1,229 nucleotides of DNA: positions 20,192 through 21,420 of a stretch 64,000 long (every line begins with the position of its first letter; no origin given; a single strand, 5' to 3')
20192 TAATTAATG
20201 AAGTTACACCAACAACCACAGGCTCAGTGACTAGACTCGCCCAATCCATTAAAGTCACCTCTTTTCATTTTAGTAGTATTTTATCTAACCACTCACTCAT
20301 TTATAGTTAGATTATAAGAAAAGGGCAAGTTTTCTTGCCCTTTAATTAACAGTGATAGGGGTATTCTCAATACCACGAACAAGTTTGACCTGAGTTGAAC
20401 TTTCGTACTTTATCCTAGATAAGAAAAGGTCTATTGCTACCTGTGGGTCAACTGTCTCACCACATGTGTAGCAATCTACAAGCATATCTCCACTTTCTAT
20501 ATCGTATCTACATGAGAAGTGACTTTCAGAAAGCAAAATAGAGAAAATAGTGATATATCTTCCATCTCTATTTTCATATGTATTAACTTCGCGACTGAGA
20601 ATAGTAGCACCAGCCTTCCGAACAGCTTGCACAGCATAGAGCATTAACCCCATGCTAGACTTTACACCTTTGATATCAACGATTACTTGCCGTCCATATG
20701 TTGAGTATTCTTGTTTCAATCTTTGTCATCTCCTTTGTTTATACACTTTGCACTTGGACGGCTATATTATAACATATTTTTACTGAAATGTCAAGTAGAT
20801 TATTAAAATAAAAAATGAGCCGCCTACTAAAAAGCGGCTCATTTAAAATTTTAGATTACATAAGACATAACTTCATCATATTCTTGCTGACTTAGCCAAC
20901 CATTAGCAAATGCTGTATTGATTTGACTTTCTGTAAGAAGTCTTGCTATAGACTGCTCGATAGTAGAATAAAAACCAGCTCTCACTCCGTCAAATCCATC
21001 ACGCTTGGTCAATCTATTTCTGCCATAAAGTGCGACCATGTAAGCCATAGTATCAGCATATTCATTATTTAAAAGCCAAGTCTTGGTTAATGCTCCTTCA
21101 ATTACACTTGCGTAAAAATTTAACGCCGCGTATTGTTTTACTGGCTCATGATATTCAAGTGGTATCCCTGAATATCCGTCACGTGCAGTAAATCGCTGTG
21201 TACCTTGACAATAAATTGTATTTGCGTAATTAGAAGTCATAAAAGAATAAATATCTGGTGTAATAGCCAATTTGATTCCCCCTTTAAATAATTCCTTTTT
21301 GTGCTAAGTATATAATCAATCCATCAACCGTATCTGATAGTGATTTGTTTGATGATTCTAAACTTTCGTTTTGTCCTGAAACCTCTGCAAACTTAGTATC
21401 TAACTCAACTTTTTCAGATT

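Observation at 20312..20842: SpeD/AdoMetDC-fold gene arranged as an autonomous moron between tail-fibre and lysis genes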

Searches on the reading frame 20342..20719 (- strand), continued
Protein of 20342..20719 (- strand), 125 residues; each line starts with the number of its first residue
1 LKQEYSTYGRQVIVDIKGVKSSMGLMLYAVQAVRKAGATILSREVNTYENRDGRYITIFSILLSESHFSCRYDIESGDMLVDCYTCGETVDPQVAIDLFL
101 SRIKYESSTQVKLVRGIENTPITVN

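Call 91: find_homologous_proteins(query=A3, max_evalue=0.00001)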
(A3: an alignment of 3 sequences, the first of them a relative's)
Query A3 (3 sequences) (125 aa, profile of the alignment): 682 proteins with E <= 0.00001 among 902 candidates; the best 120 are listed.
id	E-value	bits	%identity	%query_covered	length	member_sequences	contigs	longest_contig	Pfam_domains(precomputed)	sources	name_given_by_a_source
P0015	4.6e-59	216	35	93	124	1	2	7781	PF02675.22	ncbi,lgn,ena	-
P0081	1.9e-52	194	29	94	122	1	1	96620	PF02675.22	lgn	-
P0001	2.0e-50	188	100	100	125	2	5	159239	PF02675.22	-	-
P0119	5.9e-34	135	43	91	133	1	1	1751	PF02675.22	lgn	-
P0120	8.1e-34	134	45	91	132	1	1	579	PF02675.22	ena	-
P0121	1.3e-33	134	41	91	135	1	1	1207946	PF02675.22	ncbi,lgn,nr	ncbi:MAG: adenosylmethionine decarboxylase [Bacillaceae bacterium]|nr:adenosylmethionine decarboxyla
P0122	1.6e-33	133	42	93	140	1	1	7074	PF02675.22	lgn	-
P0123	1.8e-33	133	44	93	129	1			PF02675.22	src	-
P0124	2.0e-33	133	42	95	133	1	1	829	PF02675.22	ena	-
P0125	2.0e-33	133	45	91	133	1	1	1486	PF02675.22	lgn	-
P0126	2.6e-33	133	43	91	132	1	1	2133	PF02675.22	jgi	jgi:S-adenosylmethionine decarboxylase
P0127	3.1e-33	132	43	91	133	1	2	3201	PF02675.22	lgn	-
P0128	3.2e-33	132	43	91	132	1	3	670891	PF02675.22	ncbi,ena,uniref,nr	ncbi:adenosylmethionine decarboxylase [Cohnella thailandensis]|uniref:S-adenosylmethionine decarboxy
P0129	3.8e-33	132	43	91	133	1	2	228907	PF02675.22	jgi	jgi:S-adenosylmethionine decarboxylase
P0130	3.8e-33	132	43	91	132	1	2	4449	PF02675.22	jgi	jgi:S-adenosylmethionine decarboxylase proenzyme, Bacillus form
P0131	3.9e-33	132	44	91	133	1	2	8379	PF02675.22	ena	-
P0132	4.1e-33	132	44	91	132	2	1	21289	PF02675.22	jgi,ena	-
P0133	4.2e-33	132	43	91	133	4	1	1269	PF02675.22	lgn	-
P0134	4.4e-33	132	44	91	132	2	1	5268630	PF02675.22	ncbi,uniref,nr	ncbi:MAG: adenosylmethionine decarboxylase [Candidatus Pristimantibacillus lignocellulolyticus]|unir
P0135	5.6e-33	132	45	91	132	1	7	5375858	PF02675.22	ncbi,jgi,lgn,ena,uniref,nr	ncbi:adenosylmethionine decarboxylase [Paenibacillus cisolokensis]|jgi:S-adenosylmethionine decarbox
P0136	5.9e-33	132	43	91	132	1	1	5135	PF02675.22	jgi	-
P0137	6.0e-33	131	43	91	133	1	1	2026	PF02675.22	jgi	jgi:S-adenosylmethionine decarboxylase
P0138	6.2e-33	131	44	91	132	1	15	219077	PF02675.22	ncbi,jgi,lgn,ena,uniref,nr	ncbi:MAG TPA: adenosylmethionine decarboxylase [Paenibacillus sp.]|uniref:adenosylmethionine decarbo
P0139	6.2e-33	131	44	91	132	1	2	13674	PF02675.22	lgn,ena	-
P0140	6.7e-33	131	45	91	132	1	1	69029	PF02675.22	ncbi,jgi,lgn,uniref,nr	ncbi:adenosylmethionine decarboxylase [Paenibacillus sp.]|jgi:S-adenosylmethionine decarboxylase|uni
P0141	6.9e-33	131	44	91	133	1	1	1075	PF02675.22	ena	-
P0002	7.7e-33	131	44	98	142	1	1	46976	PF02675.22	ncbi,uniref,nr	ncbi:adenosylmethionine decarboxylase [Paenibacillus sp. N3.4]|uniref:adenosylmethionine decarboxyla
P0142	9.0e-33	131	44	91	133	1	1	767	PF02675.22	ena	-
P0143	9.2e-33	131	41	95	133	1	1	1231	PF02675.22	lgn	-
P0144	9.3e-33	131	45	91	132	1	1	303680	PF02675.22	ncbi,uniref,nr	ncbi:adenosylmethionine decarboxylase [Paenibacillus sp. IB182496]|uniref:S-adenosylmethionine decar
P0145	1.0e-32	131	45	91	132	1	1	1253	PF02675.22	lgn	-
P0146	1.0e-32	131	45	91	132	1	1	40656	PF02675.22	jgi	-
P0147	1.1e-32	131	44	91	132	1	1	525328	PF02675.22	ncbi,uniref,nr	ncbi:adenosylmethionine decarboxylase [Paenibacillus sp. N4]|uniref:adenosylmethionine decarboxylase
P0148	1.1e-32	131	44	91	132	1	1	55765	PF02675.22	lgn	-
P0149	1.2e-32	131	44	91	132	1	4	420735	PF02675.22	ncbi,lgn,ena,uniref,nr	ncbi:adenosylmethionine decarboxylase [Paenibacillus sp. KQZ6P-2]|uniref:S-adenosylmethionine decarb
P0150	1.4e-32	130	41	91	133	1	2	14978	PF02675.22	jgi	jgi:S-adenosylmethionine decarboxylase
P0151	1.4e-32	130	41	91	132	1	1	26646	PF02675.22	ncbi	-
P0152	1.4e-32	130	45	91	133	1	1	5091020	PF02675.22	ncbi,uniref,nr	ncbi:adenosylmethionine decarboxylase [Paenibacillus sp. YYML68]|uniref:adenosylmethionine decarboxy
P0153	1.4e-32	130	41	91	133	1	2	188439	PF02675.22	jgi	jgi:S-adenosylmethionine decarboxylase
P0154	1.5e-32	130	41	93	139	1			PF02675.22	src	-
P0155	1.5e-32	130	41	91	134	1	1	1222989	PF02675.22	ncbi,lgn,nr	ncbi:MAG: adenosylmethionine decarboxylase [Brevibacillus sp.]|nr:adenosylmethionine decarboxylase [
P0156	1.5e-32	130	44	91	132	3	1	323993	PF02675.22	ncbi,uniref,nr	ncbi:adenosylmethionine decarboxylase [Paenibacillus kobensis]|uniref:adenosylmethionine decarboxyla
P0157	1.5e-32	130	44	91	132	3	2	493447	PF02675.22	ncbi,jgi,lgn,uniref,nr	ncbi:adenosylmethionine decarboxylase [Paenibacillus mendelii]|uniref:S-adenosylmethionine decarboxy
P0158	1.5e-32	130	43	91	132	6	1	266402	PF02675.22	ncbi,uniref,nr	ncbi:adenosylmethionine decarboxylase [Paenibacillus glycinis]|uniref:S-adenosylmethionine decarboxy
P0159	1.6e-32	130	41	91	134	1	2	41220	PF02675.22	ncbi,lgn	-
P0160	1.6e-32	130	43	91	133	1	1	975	PF02675.22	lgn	-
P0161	1.6e-32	130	44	91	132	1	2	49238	PF02675.22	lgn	-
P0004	1.6e-32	130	44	91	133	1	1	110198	PF02675.22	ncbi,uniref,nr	ncbi:S-adenosylmethionine decarboxylase proenzyme [Xylanibacillus composti]|uniref:S-adenosylmethion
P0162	1.7e-32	130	43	91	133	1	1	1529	PF02675.22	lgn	-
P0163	1.7e-32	130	43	91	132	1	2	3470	PF02675.22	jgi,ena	-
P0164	1.8e-32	130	42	91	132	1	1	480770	PF02675.22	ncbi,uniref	ncbi:adenosylmethionine decarboxylase [Paenibacillus sp. NPDC058071]|uniref:adenosylmethionine decar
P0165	1.8e-32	130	44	91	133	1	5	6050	PF02675.22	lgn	-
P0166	2.0e-32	130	45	91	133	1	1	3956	PF02675.22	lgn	-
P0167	2.0e-32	130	41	91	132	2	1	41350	PF02675.22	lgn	-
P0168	2.0e-32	130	44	91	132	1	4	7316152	PF02675.22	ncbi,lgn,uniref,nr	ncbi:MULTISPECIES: adenosylmethionine decarboxylase [Paenibacillus]|uniref:S-adenosylmethionine deca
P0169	2.0e-32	130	43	91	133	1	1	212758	PF02675.22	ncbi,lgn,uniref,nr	ncbi:adenosylmethionine decarboxylase [Ferviditalea candida]|uniref:S-adenosylmethionine decarboxyla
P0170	2.1e-32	130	44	91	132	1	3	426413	PF02675.22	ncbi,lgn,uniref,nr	ncbi:S-adenosylmethionine decarboxylase proenzyme [Paenibacillus sp. J23TS9]|uniref:S-adenosylmethio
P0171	2.1e-32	130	44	91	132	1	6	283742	PF02675.22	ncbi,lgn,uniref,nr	ncbi:adenosylmethionine decarboxylase [Paenibacillus chibensis]|uniref:S-adenosylmethionine decarbox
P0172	2.1e-32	130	42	91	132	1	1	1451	PF02675.22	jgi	-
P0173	2.2e-32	130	45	91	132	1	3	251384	PF02675.22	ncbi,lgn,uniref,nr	ncbi:adenosylmethionine decarboxylase [Paenibacillus sp. ACRRX]|uniref:adenosylmethionine decarboxyl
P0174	2.2e-32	130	44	93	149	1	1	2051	PF02675.22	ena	-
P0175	2.2e-32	130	44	91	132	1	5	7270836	PF02675.22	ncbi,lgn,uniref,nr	ncbi:S-adenosylmethionine decarboxylase proenzyme [Paenibacillus rhizosphaerae]|uniref:S-adenosylmet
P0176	2.3e-32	130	43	91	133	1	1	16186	PF02675.22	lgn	-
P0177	2.3e-32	130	43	90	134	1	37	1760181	PF02675.22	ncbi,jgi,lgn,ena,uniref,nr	ncbi:spermidine synthase [Brevibacillus panacihumi W25]|uniref:S-adenosylmethionine decarboxylase pr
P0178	2.3e-32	130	42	91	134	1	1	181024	PF02675.22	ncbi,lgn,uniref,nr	ncbi:S-adenosylmethionine decarboxylase proenzyme [Paenibacillus plantiphilus]|uniref:S-adenosylmeth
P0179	2.3e-32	130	44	91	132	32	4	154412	PF02675.22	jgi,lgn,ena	jgi:S-adenosylmethionine decarboxylase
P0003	2.4e-32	130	46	98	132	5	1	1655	PF02675.22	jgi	jgi:S-adenosylmethionine decarboxylase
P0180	2.4e-32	130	43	91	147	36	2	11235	PF02675.22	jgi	-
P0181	2.4e-32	130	39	91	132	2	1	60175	PF02675.22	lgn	-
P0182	2.5e-32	130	43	91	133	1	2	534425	PF02675.22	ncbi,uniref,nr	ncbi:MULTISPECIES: adenosylmethionine decarboxylase [Paenibacillus]|uniref:adenosylmethionine decarb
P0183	2.6e-32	129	43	90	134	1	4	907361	PF02675.22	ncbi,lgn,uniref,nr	ncbi:S-adenosylmethionine decarboxylase proenzyme [Brevibacillus reuszeri]|uniref:S-adenosylmethioni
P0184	2.6e-32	129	43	90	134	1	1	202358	PF02675.22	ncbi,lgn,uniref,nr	ncbi:adenosylmethionine decarboxylase [Brevibacillus reuszeri]|uniref:adenosylmethionine decarboxyla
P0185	2.6e-32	129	44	91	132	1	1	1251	PF02675.22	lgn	-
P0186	2.6e-32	129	44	91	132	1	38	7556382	PF02675.22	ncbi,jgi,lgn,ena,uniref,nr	ncbi:adenosylmethionine decarboxylase [Paenibacillus cellulositrophicus]|jgi:S-adenosylmethionine de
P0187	2.6e-32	129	44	91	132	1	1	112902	PF02675.22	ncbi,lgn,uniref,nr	ncbi:S-adenosylmethionine decarboxylase [Paenibacillus rhizosphaerae]|uniref:S-adenosylmethionine de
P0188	2.6e-32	129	44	91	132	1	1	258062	PF02675.22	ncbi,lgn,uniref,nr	ncbi:adenosylmethionine decarboxylase [Paenibacillus sp. XY044]|uniref:adenosylmethionine decarboxyl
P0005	2.7e-32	129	44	91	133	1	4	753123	PF02675.22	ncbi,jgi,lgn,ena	-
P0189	2.8e-32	129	43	91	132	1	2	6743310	PF02675.22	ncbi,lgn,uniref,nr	ncbi:adenosylmethionine decarboxylase [Paenibacillus lycopersici]|uniref:S-adenosylmethionine decarb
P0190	2.9e-32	129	43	94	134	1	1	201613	PF02675.22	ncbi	ncbi:S-adenosylmethionine decarboxylase [Paenibacillus sp. DS2015]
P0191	3.0e-32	129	43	91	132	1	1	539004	PF02675.22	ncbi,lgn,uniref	ncbi:adenosylmethionine decarboxylase [Paenibacillus sp. GCM10023252]|uniref:adenosylmethionine deca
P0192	3.0e-32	129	43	91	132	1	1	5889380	PF02675.22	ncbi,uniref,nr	ncbi:adenosylmethionine decarboxylase [Paenibacillus humicola]|uniref:adenosylmethionine decarboxyla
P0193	3.0e-32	129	38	91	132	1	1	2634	PF02675.22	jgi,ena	-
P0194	3.0e-32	129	44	91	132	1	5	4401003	PF02675.22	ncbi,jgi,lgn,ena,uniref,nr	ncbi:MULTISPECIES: adenosylmethionine decarboxylase [Paenibacillus]|uniref:adenosylmethionine decarb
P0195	3.0e-32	129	43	91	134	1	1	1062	PF02675.22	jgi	-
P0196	3.0e-32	129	45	99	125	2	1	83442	PF02675.22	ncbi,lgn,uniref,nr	ncbi:adenosylmethionine decarboxylase [Effusibacillus pohliae]|uniref:adenosylmethionine decarboxyla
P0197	3.1e-32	129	44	91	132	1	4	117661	PF02675.22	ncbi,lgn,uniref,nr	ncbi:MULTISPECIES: adenosylmethionine decarboxylase [Paenibacillus]|uniref:S-adenosylmethionine deca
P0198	3.1e-32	129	41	91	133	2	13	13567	PF02675.22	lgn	-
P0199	3.1e-32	129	39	91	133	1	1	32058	PF02675.22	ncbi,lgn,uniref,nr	ncbi:adenosylmethionine decarboxylase [Microaerobacter geothermalis]|uniref:adenosylmethionine decar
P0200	3.2e-32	129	45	91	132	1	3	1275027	PF02675.22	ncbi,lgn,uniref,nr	ncbi:adenosylmethionine decarboxylase [Paenibacillus pinihumi]|uniref:adenosylmethionine decarboxyla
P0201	3.2e-32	129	44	91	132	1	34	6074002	PF02675.22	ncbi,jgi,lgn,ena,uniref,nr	ncbi:adenosylmethionine decarboxylase [Paenibacillus sp. FSL M7-1455]|jgi:S-adenosylmethionine decar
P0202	3.2e-32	129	43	91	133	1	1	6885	PF02675.22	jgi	jgi:S-adenosylmethionine decarboxylase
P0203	3.3e-32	129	44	91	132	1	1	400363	PF02675.22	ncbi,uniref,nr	ncbi:adenosylmethionine decarboxylase [Paenibacillus sp. HJL G12]|uniref:S-adenosylmethionine decarb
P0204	3.5e-32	129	42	90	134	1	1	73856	PF02675.22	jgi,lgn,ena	-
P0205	3.5e-32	129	41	91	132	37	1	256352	PF02675.22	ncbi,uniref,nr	ncbi:adenosylmethionine decarboxylase [Paenibacillus glycanilyticus]|uniref:S-adenosylmethionine dec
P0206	3.6e-32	129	44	91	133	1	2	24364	PF02675.22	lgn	-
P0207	3.7e-32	129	42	91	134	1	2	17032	PF02675.22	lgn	-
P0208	3.7e-32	129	44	91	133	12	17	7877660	PF02675.22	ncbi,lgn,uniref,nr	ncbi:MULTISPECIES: adenosylmethionine decarboxylase [Paenibacillus]|uniref:S-adenosylmethionine deca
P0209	3.7e-32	129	42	91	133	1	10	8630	PF02675.22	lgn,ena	-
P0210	3.8e-32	129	42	91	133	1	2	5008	PF02675.22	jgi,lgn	-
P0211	3.9e-32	129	45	91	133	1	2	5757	PF02675.22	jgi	jgi:S-adenosylmethionine decarboxylase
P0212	3.9e-32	129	41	91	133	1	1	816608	PF02675.22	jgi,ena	-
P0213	4.0e-32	129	39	91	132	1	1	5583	PF02675.22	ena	-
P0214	4.0e-32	129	44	91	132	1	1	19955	PF02675.22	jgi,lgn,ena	-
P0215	4.1e-32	129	44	91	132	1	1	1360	PF02675.22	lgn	-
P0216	4.1e-32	129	42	91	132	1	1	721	PF02675.22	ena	-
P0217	4.2e-32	129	43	91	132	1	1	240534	PF02675.22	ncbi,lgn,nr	ncbi:adenosylmethionine decarboxylase [Neobacillus mesonae]|nr:adenosylmethionine decarboxylase [Neo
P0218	4.4e-32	129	44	91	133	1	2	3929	PF02675.22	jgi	jgi:S-adenosylmethionine decarboxylase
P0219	4.4e-32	129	45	91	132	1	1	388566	PF02675.22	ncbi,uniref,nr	ncbi:adenosylmethionine decarboxylase [Cohnella pontilimi]|uniref:S-adenosylmethionine decarboxylase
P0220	4.5e-32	129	44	91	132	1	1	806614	PF02675.22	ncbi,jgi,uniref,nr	ncbi:S-adenosylmethionine decarboxylase proenzyme [Paenibacillus selenitireducens]|jgi:S-adenosylmet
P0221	4.6e-32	129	44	91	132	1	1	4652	PF02675.22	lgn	-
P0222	4.6e-32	129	42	91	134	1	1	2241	PF02675.22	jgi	jgi:S-adenosylmethionine decarboxylase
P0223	4.6e-32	129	43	91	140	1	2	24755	PF02675.22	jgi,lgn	jgi:S-adenosylmethionine decarboxylase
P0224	4.7e-32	129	38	91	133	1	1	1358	PF02675.22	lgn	-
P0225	4.8e-32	129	42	91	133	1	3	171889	PF02675.22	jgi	jgi:S-adenosylmethionine decarboxylase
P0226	4.9e-32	129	42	91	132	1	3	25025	PF02675.22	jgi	jgi:S-adenosylmethionine decarboxylase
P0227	5.0e-32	129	42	91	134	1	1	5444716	PF02675.22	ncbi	ncbi:adenosylmethionine decarboxylase [Brevibacillus laterosporus]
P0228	5.1e-32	128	42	91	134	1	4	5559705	PF02675.22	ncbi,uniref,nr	ncbi:adenosylmethionine decarboxylase [Brevibacillus laterosporus]|uniref:S-adenosylmethionine decar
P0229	5.1e-32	128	42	91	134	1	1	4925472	PF02675.22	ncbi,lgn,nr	ncbi:adenosylmethionine decarboxylase [Brevibacterium sp. JNUCC-42]|nr:adenosylmethionine decarboxyl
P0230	5.1e-32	128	42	91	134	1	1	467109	PF02675.22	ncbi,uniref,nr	ncbi:adenosylmethionine decarboxylase [Brevibacillus halotolerans]|uniref:adenosylmethionine decarbo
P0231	5.1e-32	128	42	91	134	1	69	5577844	PF02675.22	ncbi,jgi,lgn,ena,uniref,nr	ncbi:adenosylmethionine decarboxylase [Brevibacillus sp. 7WMA2]|uniref:S-adenosylmethionine decarbox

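Call 103: find_encoding_contigs(protein=P0093, flank=6000, max_places=2)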
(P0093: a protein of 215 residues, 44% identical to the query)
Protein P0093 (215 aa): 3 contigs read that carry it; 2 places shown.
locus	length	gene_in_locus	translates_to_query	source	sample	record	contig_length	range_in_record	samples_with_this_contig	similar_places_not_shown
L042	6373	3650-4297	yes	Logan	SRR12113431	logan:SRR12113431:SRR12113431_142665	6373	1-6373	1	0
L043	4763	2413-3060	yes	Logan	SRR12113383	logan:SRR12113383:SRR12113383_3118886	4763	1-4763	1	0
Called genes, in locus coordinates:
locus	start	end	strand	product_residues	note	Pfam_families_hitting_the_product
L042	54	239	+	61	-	-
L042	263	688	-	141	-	PF01467:CTP_transf_like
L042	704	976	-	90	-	-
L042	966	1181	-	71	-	-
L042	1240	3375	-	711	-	PF13522:GATase_6, PF13537:GATase_7, PF00733:Asn_synthase, PF03054:tRNA_Me_trans (faint), PF24167:DUF7411 (faint), PF00733:Asn_synthase, PF01902:Diphthami_syn_2_N, PF28410:Diphthami_syn_2_C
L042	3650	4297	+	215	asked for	PF02675:AdoMet_dc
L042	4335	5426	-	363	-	PF00025:Arf (faint), PF00350:Dynamin_N (faint), PF01926:MMR_HSR1, PF02421:FeoB_N, PF16897:MMR_HSR1_Xtn, PF02824:TGS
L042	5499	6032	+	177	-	PF00924:MS_channel_2nd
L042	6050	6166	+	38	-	-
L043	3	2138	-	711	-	PF13522:GATase_6, PF13537:GATase_7, PF00733:Asn_synthase, PF03054:tRNA_Me_trans (faint), PF24167:DUF7411 (faint), PF00733:Asn_synthase, PF01902:Diphthami_syn_2_N, PF28410:Diphthami_syn_2_C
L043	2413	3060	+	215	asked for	PF02675:AdoMet_dc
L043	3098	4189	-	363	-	PF00025:Arf (faint), PF00350:Dynamin_N (faint), PF01926:MMR_HSR1, PF02421:FeoB_N, PF16897:MMR_HSR1_Xtn, PF02824:TGS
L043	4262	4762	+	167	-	?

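Call 109: search_protein_families(library=ncbifam, proteins=[P0001, P0015, P0081, P0019, P0066, P0003, P0016], max_evalue=0.01)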
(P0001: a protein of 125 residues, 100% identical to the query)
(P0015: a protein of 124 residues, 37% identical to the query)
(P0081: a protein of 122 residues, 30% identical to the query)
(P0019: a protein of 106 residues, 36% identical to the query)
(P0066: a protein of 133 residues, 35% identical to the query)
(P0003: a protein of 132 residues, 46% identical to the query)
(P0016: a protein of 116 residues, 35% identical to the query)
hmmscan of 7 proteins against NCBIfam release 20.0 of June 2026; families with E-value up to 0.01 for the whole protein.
P0001 (125 aa): 1 family
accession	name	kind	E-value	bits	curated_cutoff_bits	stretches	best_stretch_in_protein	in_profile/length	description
TIGR03330.1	SAM_DCase_Bsu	equivalog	3.2e-13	50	75.65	1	7-116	2-112/112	adenosylmethionine decarboxylase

P0015 (124 aa): 1 family
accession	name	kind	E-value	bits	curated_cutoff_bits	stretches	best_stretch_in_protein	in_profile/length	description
TIGR03330.1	SAM_DCase_Bsu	equivalog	3.3e-21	75.7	75.65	1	8-117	2-112/112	adenosylmethionine decarboxylase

P0081 (122 aa): 1 family
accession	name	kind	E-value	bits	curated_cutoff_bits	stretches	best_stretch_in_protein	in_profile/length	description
TIGR03330.1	SAM_DCase_Bsu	equivalog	2.1e-15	57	75.65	1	9-113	3-112/112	adenosylmethionine decarboxylase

P0019 (106 aa): 1 family
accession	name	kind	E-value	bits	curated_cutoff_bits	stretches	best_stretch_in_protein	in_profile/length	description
TIGR03330.1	SAM_DCase_Bsu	equivalog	8.4e-16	58.3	75.65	1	13-100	24-112/112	adenosylmethionine decarboxylase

P0066 (133 aa): 1 family
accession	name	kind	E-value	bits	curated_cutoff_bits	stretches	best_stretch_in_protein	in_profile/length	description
TIGR03330.1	SAM_DCase_Bsu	equivalog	6.4e-13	49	75.65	1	6-108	2-112/112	adenosylmethionine decarboxylase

P0003 (132 aa): 2 families
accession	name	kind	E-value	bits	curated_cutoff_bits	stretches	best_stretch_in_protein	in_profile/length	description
TIGR03330.1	SAM_DCase_Bsu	equivalog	9.7e-42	141.9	75.65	1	8-118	2-112/112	adenosylmethionine decarboxylase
TIGR03331.1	SAM_DCase_Eco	equivalog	7.5e-09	35.3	255.8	1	27-69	42-84/259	adenosylmethionine decarboxylase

P0016 (116 aa): 2 families
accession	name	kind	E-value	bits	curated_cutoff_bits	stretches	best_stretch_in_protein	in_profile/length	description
TIGR03330.1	SAM_DCase_Bsu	equivalog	1.7e-32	112.1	75.65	1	5-115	2-112/112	adenosylmethionine decarboxylase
TIGR03331.1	SAM_DCase_Eco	equivalog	3.3e-07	29.9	255.8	1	62-115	107-167/259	adenosylmethionine decarboxylase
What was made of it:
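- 20342..20719 (-): CDS for a 125-aa SpeD-like protein with the class-1b AdoMetDC fold. It keeps Glu65-Ser66-His67 and Thr85-Cys86-Gly87. It carries Arg71 for T. maritima His68, Ile74 for Pro71, Gln11 for His7, and a degraded F-x-P-x-G loop. NCBIfam equivalog test: call 109.
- On Bona fide AdoMetDC/SpeD (EC 4.1.1.50): Canonical P0003 scores 141.9 and P0016 scores 112.1 (call 109).
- Canonical relatives score 112-142 (call 109). It scores below the equivalog cut-off (call 109). It fails TIGR03330 by 25 bits (call 109).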

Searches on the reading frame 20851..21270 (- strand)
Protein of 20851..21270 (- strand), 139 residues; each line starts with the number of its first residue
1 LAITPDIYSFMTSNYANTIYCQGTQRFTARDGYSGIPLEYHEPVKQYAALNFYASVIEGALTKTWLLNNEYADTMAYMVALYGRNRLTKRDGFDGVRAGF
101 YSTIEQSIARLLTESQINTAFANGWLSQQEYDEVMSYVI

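Call 3: search_protein_families(library=pfam, proteins=[window:20851-21270:-], max_evalue=0.1)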
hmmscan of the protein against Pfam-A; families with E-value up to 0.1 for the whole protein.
window:20851-21270:- (139 aa): 0 families

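Call 4: search_protein_families(library=phrogs, proteins=[window:20851-21270:-], max_evalue=0.01)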
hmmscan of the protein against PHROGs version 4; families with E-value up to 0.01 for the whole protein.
window:20851-21270:- (139 aa): 1 family
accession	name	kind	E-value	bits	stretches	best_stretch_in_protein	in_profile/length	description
phrog_37243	-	unknown function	0.0036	18.4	0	58-102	46-90/112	-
